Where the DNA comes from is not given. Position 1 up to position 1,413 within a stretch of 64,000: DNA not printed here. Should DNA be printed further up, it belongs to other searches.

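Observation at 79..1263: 394-aa coiled-coil plus glycine-zipper membrane protein with no recognisable family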

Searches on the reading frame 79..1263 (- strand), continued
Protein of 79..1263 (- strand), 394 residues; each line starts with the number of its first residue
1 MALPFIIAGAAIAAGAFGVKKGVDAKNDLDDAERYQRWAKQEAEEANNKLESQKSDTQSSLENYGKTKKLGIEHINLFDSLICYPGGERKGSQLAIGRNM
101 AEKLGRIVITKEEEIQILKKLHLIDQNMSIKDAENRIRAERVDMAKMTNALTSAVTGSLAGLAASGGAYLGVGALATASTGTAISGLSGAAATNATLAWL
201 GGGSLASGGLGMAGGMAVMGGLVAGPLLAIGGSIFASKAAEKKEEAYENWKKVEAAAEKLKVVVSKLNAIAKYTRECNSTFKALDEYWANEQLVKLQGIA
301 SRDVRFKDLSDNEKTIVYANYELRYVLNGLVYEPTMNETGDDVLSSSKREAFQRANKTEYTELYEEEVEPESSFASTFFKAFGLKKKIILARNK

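Call 77: predict_structure(alignment_id=A2)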
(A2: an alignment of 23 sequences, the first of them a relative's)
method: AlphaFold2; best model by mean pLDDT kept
length: 497 residues; sequences in the alignment: 23
mean_pLDDT: 76.9   pTM: 0.63
mean pLDDT of the five models: 76.9, 74.7, 71.3, 68.0, 66.0
residues with pLDDT >= 90: 122; 70-90: 213; 50-70: 139; < 50: 23
segments of 3 or more residues with pLDDT < 50: 1-3, 151-156, 242-247, 492-497
pLDDT, mean of each block of 10 residues (from residue 1): 52 58 63 75 86 93 92 91 97 91 82 80 84 78 69 50 60 64 72 70 66 61 72 68 47 59 58 66 75 85 95 92 87 81 96 92 80 87 91 88 92 94 88 85 87 89 83 65 56 42
secondary structure, 60 per line:
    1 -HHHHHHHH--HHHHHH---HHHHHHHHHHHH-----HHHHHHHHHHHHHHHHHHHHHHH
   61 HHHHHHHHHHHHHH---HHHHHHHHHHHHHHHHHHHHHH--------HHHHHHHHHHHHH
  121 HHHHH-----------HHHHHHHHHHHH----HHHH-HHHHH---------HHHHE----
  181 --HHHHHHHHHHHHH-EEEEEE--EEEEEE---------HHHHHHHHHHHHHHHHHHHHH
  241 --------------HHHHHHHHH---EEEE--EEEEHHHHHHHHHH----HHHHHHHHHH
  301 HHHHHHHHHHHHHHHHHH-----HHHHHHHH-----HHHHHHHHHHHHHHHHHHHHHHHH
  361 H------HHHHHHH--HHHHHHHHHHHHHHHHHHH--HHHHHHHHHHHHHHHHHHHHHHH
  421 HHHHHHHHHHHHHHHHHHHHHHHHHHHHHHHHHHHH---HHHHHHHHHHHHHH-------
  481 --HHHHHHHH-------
elements in order: H2-9 H12-17 H21-32 H38-74 H78-99 H108-125 H137-148 H153-156 H158-162 H172-175 H183-195 E197-202 E205-210 H220-240 H255-263 E267-270 E273-276 H277-286 H291-318 H324-331 H337-361 H368-374 H377-395 H398-456 H460-473 H483-490

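Call 83: search_protein_representatives(alignment_id=A1)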
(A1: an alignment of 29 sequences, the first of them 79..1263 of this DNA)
Query: 29 sequences, 350 profile positions. Proteins with E-value up to 0.001 (for the whole library): 5480; up to 1e-10: 3482; up to 1e-30: 1343. The best 150 are listed.
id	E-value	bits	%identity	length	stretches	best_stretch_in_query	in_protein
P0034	9.7e-131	452.8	-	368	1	1-344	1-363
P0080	1.1e-123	429.5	-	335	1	1-348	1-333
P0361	5.1e-122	424.1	-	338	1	1-346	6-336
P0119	2.2e-121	422.0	-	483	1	1-343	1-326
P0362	3.5e-121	421.3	-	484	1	1-346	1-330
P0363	5.2e-121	420.8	-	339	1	1-345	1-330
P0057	2.6e-119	415.2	-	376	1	1-343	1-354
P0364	4.0e-119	414.6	-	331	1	1-347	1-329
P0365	1.7e-113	396.0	-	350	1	1-345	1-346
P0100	2.1e-113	395.8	-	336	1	1-347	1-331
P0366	2.7e-113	395.4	-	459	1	1-346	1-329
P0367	4.1e-109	381.6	-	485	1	20-346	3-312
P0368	2.1e-108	379.3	-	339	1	1-337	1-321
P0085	6.8e-107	374.3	-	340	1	1-344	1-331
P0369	8.9e-107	373.9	-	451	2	1-292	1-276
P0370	1.7e-105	369.7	-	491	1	1-342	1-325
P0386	6.7e-98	344.8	-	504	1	1-347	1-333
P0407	5.9e-88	312.1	-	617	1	1-344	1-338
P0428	5.1e-83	295.8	-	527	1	1-343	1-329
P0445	2.0e-79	284.0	-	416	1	1-339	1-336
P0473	3.1e-76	273.5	-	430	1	1-339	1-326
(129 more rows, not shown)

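Call 84: search_protein_families(library=pfam, proteins=[P0119, P0362, P0370, P0386, P0407, P0428, P0366, P0369, P0473, P0445], max_evalue=0.01)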
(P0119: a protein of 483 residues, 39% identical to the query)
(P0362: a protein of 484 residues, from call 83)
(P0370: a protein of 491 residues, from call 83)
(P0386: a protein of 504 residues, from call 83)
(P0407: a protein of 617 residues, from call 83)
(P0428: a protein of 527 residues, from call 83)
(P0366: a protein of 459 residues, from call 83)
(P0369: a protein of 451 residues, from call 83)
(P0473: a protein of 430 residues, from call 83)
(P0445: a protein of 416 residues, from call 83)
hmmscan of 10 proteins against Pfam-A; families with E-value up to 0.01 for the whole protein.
P0119 (483 aa): 0 families

P0362 (484 aa): 0 families

P0370 (491 aa): 1 family
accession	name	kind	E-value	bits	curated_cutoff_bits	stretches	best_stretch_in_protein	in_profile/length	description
PF06103.16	DUF948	-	0.0019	18.8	37.2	0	235-277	18-60/89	Bacterial protein of unknown function (DUF948)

P0386 (504 aa): 1 family
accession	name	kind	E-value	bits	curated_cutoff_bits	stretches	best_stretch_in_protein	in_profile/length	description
PF08238.18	Sel1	-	3.6e-10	40.4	30.7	2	465-490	11-36/36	Sel1 repeat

P0407 (617 aa): 0 families

P0428 (527 aa): 0 families

P0366 (459 aa): 0 families

P0369 (451 aa): 1 family
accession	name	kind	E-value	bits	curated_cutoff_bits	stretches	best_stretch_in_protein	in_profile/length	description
PF13729.12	TraF_2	-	0.0092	15.7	25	0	8-79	18-89/264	F plasmid transfer operon, TraF, protein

P0473 (430 aa): 0 families

P0445 (416 aa): 0 families

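Call 95: search_protein_families(library=padloc, proteins=[L034:4768-6330:+], max_evalue=0.001)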
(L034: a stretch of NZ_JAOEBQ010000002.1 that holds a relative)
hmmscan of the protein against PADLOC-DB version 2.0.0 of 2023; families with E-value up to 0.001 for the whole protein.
L034:4768-6330:+ (520 aa): 2 families
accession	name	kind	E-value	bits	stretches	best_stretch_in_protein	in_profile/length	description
PDLC04409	PDC-M09B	-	1.5e-13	48.1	1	201-436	181-408/480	-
PDLC04408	PDC-M09B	-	1.7e-09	34.8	1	237-443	225-423/486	-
